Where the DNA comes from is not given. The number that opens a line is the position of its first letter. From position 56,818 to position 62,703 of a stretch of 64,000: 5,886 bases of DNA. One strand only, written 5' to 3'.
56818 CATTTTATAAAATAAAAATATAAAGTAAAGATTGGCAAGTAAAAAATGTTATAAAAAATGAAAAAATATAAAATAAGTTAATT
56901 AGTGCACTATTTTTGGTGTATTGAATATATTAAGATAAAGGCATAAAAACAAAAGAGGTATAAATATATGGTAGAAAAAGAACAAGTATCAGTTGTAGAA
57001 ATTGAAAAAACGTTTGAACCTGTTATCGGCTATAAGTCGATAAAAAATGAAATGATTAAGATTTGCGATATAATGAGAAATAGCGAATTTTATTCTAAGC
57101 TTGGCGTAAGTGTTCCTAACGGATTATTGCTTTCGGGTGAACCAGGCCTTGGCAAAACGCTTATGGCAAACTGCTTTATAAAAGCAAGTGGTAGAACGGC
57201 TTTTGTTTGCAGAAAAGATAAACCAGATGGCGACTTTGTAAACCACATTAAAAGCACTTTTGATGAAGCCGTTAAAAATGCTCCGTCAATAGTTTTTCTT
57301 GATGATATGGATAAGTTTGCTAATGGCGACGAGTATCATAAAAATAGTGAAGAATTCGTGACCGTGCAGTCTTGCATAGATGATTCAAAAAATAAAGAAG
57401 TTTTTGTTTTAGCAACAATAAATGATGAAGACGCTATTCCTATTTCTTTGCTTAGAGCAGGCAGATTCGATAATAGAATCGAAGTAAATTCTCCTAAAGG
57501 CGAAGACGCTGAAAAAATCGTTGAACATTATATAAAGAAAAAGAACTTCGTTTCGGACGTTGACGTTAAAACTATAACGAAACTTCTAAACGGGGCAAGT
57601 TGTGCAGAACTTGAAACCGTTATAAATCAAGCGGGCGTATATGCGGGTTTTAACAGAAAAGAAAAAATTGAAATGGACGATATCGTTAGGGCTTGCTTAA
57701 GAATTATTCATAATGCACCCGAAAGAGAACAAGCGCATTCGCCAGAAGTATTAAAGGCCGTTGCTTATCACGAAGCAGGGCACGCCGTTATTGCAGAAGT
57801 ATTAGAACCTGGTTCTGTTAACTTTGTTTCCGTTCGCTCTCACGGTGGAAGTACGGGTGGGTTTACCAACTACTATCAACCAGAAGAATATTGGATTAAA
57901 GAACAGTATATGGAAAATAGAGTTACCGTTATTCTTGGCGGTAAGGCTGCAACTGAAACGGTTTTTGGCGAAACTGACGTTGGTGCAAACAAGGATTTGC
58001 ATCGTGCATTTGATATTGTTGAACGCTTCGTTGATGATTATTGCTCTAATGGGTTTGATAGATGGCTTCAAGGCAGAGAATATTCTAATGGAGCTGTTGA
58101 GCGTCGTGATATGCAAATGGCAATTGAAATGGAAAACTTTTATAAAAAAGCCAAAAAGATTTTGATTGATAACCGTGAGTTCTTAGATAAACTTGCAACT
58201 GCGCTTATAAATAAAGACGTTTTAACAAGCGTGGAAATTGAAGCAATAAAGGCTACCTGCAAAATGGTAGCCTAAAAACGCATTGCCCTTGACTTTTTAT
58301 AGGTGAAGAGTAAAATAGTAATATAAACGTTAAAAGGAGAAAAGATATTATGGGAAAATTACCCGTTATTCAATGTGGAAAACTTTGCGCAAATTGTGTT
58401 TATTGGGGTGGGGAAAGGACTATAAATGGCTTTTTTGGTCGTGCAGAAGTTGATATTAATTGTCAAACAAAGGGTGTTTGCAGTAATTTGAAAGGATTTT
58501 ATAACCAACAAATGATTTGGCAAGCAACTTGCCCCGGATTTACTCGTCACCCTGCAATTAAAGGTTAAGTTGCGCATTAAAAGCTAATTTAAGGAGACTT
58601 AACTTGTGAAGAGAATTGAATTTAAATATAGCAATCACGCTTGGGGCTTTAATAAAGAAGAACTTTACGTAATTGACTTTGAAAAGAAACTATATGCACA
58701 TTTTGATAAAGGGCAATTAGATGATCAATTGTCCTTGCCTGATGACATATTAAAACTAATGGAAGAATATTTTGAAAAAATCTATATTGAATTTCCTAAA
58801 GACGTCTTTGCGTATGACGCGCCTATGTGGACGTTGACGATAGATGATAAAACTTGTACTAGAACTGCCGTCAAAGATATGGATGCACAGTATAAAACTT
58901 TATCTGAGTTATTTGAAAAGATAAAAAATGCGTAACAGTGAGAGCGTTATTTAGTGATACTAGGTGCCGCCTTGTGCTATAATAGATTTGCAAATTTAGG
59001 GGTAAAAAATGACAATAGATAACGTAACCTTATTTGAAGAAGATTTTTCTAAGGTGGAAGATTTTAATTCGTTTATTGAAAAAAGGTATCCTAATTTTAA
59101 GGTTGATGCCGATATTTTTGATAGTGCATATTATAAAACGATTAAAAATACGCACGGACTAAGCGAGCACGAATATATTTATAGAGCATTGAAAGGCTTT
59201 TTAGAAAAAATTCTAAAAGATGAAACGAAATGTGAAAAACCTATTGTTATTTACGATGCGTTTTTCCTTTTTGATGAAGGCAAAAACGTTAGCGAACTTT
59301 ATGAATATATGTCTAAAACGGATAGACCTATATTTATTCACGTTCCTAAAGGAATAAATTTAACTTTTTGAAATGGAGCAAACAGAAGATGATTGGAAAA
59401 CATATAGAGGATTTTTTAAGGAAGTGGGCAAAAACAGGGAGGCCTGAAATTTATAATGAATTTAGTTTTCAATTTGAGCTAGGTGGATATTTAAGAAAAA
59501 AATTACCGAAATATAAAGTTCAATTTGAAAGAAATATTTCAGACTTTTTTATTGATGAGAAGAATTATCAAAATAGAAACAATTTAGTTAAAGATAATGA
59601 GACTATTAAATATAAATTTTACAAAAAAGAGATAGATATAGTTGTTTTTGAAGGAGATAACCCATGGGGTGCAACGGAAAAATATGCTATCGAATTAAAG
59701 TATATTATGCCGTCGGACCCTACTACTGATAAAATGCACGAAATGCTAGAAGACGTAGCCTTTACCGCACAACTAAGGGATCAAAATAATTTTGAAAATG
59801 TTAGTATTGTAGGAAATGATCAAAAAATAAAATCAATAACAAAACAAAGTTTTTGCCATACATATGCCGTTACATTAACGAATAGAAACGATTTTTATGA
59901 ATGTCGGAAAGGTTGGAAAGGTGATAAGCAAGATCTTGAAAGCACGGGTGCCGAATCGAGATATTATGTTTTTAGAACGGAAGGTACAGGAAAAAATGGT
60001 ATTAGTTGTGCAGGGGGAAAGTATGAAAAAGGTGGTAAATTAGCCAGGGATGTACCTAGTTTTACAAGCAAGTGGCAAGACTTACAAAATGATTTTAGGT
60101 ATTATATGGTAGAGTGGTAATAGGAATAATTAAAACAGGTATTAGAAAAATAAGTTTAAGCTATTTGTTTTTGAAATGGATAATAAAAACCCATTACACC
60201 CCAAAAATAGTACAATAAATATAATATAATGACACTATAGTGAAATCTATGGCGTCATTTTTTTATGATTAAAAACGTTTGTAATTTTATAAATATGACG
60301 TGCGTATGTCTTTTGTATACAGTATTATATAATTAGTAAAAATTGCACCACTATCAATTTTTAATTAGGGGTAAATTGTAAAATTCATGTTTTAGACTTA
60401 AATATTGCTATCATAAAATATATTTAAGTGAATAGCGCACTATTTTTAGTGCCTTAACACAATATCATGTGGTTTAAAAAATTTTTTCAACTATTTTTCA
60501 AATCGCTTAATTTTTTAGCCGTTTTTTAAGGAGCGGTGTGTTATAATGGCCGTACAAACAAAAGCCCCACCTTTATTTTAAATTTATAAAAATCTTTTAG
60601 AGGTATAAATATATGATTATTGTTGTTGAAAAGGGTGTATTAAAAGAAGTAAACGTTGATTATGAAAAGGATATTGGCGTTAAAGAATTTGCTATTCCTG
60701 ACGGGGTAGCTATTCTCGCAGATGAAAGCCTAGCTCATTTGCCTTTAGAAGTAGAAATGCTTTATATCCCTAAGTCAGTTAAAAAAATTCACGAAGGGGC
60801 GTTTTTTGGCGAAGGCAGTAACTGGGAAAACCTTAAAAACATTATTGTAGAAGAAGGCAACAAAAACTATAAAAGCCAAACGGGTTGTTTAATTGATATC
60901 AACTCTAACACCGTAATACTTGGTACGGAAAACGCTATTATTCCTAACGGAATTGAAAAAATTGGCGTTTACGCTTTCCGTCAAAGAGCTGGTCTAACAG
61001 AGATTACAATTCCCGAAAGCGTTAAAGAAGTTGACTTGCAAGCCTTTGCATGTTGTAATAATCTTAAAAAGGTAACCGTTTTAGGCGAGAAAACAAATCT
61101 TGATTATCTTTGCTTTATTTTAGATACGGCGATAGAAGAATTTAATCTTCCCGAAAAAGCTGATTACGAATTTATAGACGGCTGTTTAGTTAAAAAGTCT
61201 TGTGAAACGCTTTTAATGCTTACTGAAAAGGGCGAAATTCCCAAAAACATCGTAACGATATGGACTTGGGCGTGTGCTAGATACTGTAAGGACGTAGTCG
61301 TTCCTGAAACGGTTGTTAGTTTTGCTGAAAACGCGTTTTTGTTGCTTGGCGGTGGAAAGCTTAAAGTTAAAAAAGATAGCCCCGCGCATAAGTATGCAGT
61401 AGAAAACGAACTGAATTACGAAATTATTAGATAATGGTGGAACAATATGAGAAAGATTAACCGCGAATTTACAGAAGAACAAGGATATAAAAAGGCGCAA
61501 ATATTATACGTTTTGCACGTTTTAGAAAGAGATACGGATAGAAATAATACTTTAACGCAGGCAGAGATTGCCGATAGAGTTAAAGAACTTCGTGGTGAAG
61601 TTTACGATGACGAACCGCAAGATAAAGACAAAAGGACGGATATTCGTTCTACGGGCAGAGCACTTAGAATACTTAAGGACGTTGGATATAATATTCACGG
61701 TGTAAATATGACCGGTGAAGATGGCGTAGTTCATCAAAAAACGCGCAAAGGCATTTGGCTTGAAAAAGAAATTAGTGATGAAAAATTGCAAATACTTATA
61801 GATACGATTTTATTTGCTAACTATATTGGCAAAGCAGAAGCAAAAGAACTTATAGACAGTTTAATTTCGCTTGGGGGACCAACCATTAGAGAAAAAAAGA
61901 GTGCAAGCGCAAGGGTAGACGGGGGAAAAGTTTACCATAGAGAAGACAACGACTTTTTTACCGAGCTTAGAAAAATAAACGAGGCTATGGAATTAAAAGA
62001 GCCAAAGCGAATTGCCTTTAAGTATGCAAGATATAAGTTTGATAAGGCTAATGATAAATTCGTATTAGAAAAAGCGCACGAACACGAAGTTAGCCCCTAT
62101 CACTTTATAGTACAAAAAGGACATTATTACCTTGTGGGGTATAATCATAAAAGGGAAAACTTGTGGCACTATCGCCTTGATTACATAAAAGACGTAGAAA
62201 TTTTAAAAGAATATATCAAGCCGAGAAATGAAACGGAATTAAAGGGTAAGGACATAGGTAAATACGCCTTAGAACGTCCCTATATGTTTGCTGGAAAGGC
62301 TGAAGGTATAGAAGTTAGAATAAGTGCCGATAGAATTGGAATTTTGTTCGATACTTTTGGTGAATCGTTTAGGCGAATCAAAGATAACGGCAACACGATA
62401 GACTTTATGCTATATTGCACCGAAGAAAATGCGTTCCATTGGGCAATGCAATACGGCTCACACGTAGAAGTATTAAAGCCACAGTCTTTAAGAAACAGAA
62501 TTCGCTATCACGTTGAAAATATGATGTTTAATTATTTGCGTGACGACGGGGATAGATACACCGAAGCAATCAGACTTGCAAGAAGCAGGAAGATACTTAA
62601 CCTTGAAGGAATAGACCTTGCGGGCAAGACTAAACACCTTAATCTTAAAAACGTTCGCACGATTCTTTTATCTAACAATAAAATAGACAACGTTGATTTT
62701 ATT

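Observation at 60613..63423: Signal-less LRR protein plus a WYL regulator fused to LRRs and a second HTH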

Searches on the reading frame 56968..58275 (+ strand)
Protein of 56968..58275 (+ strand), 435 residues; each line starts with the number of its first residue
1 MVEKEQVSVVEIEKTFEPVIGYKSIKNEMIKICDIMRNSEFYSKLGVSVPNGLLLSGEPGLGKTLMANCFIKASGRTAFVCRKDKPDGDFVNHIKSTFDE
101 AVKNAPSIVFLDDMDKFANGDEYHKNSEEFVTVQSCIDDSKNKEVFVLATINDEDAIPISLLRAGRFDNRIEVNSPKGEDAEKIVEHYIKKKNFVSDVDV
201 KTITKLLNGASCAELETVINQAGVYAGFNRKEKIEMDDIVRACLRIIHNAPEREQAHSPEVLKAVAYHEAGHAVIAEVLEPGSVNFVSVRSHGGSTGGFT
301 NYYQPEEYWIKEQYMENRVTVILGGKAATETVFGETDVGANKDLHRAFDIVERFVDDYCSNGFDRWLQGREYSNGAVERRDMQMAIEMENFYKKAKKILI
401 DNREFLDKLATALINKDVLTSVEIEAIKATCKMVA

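Call 3: search_protein_families(library=pfam, proteins=[window:56968-58275:+], max_evalue=0.1)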
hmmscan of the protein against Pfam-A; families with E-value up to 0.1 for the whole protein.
window:56968-58275:+ (435 aa): 10 families
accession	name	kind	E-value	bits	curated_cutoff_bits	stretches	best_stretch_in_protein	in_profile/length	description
PF01434.24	Peptidase_M41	-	7.3e-25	88.4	29.9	1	260-427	6-191/191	Peptidase family M41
PF00004.35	AAA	-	1.2e-18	68.2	21.2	1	53-174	1-130/131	ATPase family associated with various cellular activities (AAA)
PF20720.3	nSTAND3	-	0.00019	21.6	27.2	1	53-151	20-111/155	Novel STAND NTPase 3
PF13191.12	AAA_16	-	0.00089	20.2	32.6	1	50-77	24-51/167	AAA ATPase domain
PF17862.7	AAA_lid_3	-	0.0011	18.9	27.2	1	197-239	1-43/45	AAA+ lid domain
PF24433.1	DUF7556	-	0.018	14.9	27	0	128-156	12-40/56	Family of unknown function (DUF7556)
PF06745.19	ATPase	-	0.021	14.6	26.6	1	49-74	18-43/231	KaiC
PF02291.21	TFIID-31kDa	-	0.03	14.9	29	0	195-243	20-67/122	Transcription initiation factor IID, 31kD subunit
PF13401.12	AAA_22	-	0.049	14.4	27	0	53-104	8-64/130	AAA domain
PF00619.27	CARD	-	0.078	13.5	23.9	0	390-431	2-42/85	Caspase recruitment domain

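Call 5: search_protein_families(library=padloc, proteins=[window:56968-58275:+], max_evalue=0.01)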
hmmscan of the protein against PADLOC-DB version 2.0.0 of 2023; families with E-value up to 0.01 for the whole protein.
window:56968-58275:+ (435 aa): 5 families
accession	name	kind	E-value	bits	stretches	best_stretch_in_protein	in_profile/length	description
PDLC02196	IetA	-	1.8e-22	78.3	1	12-265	84-340/374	-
PDLC02195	IetA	-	7.4e-17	59.7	1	22-252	109-342/395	-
PDLC04232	IetA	-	1.1e-12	46.1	1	10-252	76-321/330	-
PDLC00915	TRIP13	-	0.00027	18.5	0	140-190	177-225/302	TRIP13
PDLC04231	IetA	-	0.00035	18.5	1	51-136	118-206/262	-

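Call 6: search_protein_families(library=ncbifam, proteins=[window:56968-58275:+], max_evalue=0.1)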
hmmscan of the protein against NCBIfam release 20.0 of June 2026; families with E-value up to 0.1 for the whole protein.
window:56968-58275:+ (435 aa): 13 families
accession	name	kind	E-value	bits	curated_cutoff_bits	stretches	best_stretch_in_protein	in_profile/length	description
TIGR01241.2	FtsH_fam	equivalog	1.2e-66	225.8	600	1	11-423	156-597/598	ATP-dependent zinc metalloprotease FtsH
NF008004.0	PRK10733.1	equivalog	6e-38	130.2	1008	1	11-365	146-515/644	ATP-dependent zinc metalloprotease FtsH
NF003069.1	PRK03992.1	subfamily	4.8e-32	111.6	500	1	15-249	129-375/379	proteasome-activating nucleotidase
TIGR01242.2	TIGR01242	subfamily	4.9e-31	108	500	1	14-249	111-358/362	proteasome-activating nucleotidase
TIGR01243.1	CDC48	subfamily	5.2e-25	87.9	802.65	1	15-226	176-672/733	CDC48 family AAA ATPase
NF047748.1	PrtsmActNtasePan1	equivalog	7.1e-25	87.9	750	1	20-254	151-397/405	proteasome-activating nucleotidase Pan1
NF047747.1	PrtsmActNtasePan2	equivalog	1.6e-23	83.6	700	1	34-244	169-390/397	proteasome-activating nucleotidase Pan2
NF042959.1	IteA_antiphage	equivalog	3.7e-18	65.8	510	1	23-255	98-334/367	anti-phage ATPase IteA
TIGR03689.1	pup_AAA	equivalog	1.6e-14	53.5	504.75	1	38-204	204-392/512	proteasome ATPase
NF041006.2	cell_div_CdvC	equivalog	1.6e-12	47.1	650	1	15-223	101-319/370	cell division protein CdvC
NF005304.0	PRK06835.1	equivalog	0.00053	19.2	215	1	24-72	160-205/330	ATP-binding protein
TIGR00362.1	DnaA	equivalog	0.0046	16.1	343.9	1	51-267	138-357/437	chromosomal replication initiator protein DnaA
NF005992.0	PRK08116.1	subfamily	0.036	13.2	189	1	52-103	116-166/269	hypothetical protein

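Call 75: search_protein_families(library=phrogs, proteins=[window:56968-58275:+], max_evalue=0.001)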
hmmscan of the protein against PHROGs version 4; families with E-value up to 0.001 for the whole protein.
window:56968-58275:+ (435 aa): 9 families
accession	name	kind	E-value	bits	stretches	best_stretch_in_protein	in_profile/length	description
phrog_30773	-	unknown function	2.9e-56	192.1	1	11-427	157-606/666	-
phrog_3757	-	unknown function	1.1e-23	85.3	1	8-246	84-327/367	-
phrog_8638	-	unknown function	2.9e-17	63.5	1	39-244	294-511/568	-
phrog_10440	-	unknown function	3.7e-13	49.8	1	46-224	228-401/483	-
phrog_10401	-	other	3e-11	43.7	1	38-206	457-620/667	ATPase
phrog_7485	-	unknown function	8.2e-10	39.2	1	14-198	190-380/430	-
phrog_9172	-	unknown function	1.7e-09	38.1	1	44-228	102-301/509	-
phrog_2376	-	other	7.1e-06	26.6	1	50-199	74-216/363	ATPase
phrog_168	-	DNA, RNA and nucleotide metabolism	3.3e-05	24.7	1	50-190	43-175/314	clamp loader of DNA polymerase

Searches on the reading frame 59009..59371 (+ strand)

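Call 3: search_protein_families(library=pfam, proteins=[window:59009-59371:+], max_evalue=0.1)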
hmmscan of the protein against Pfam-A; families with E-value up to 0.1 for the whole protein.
window:59009-59371:+ (120 aa): 0 families

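Call 5: search_protein_families(library=padloc, proteins=[window:59009-59371:+], max_evalue=0.01)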
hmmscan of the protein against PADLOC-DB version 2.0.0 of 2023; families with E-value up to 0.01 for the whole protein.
window:59009-59371:+ (120 aa): 0 families

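Call 6: search_protein_families(library=ncbifam, proteins=[window:59009-59371:+], max_evalue=0.1)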
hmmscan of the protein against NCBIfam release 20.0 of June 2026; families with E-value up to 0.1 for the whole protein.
window:59009-59371:+ (120 aa): 2 families
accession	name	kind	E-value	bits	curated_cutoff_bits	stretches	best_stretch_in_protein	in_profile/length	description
TIGR00613.1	reco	equivalog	0.011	15.1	48.7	1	52-104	104-155/239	DNA repair protein RecO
TIGR04323.1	SpoChoClust_1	subfamily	0.014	15.3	55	1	41-105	28-91/122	LIC12192 family sporadic carbohydrate cluster protein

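Call 75: search_protein_families(library=phrogs, proteins=[window:59009-59371:+], max_evalue=0.001)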
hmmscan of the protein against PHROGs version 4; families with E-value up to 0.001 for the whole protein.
window:59009-59371:+ (120 aa): 0 families

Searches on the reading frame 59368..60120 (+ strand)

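Call 3: search_protein_families(library=pfam, proteins=[window:59368-60120:+], max_evalue=0.1)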
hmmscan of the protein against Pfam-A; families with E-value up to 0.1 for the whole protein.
window:59368-60120:+ (250 aa): 2 families
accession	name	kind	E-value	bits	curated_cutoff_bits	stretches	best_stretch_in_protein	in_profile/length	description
PF03452.20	Anp1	-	0.011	15.6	28.8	1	104-174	49-119/263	Anp1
PF13588.12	HSDR_N_2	-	0.089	13.3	25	0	59-102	11-48/110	Type I restriction enzyme R protein N terminus (HSDR_N)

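Call 5: search_protein_families(library=padloc, proteins=[window:59368-60120:+], max_evalue=0.01)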
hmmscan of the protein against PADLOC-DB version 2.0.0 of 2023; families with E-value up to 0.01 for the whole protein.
window:59368-60120:+ (250 aa): 0 families

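Call 6: search_protein_families(library=ncbifam, proteins=[window:59368-60120:+], max_evalue=0.1)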
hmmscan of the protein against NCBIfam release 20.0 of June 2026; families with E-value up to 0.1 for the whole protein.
window:59368-60120:+ (250 aa): 0 families

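Call 75: search_protein_families(library=phrogs, proteins=[window:59368-60120:+], max_evalue=0.001)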
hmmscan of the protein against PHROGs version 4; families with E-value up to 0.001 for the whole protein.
window:59368-60120:+ (250 aa): 0 families

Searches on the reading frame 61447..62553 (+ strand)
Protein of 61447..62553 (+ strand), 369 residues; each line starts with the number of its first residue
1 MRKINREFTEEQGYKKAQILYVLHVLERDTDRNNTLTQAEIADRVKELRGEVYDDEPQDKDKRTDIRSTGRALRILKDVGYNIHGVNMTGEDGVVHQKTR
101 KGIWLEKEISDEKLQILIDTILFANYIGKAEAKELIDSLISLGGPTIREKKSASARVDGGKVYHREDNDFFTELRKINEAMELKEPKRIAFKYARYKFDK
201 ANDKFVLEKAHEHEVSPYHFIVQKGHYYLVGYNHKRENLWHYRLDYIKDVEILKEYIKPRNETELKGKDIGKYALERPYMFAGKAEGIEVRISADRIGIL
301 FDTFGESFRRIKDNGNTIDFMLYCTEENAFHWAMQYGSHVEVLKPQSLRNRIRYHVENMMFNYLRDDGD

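Call 40: search_solved_structures(query=window:61447-62553:+, max_evalue=10, show_alignments=1)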
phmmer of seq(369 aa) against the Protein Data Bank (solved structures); distinct sequences matched with E-value up to 10: 1.
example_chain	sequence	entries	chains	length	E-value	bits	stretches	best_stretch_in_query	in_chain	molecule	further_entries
7p5x_AX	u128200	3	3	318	0.059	15.8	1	215-364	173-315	PafC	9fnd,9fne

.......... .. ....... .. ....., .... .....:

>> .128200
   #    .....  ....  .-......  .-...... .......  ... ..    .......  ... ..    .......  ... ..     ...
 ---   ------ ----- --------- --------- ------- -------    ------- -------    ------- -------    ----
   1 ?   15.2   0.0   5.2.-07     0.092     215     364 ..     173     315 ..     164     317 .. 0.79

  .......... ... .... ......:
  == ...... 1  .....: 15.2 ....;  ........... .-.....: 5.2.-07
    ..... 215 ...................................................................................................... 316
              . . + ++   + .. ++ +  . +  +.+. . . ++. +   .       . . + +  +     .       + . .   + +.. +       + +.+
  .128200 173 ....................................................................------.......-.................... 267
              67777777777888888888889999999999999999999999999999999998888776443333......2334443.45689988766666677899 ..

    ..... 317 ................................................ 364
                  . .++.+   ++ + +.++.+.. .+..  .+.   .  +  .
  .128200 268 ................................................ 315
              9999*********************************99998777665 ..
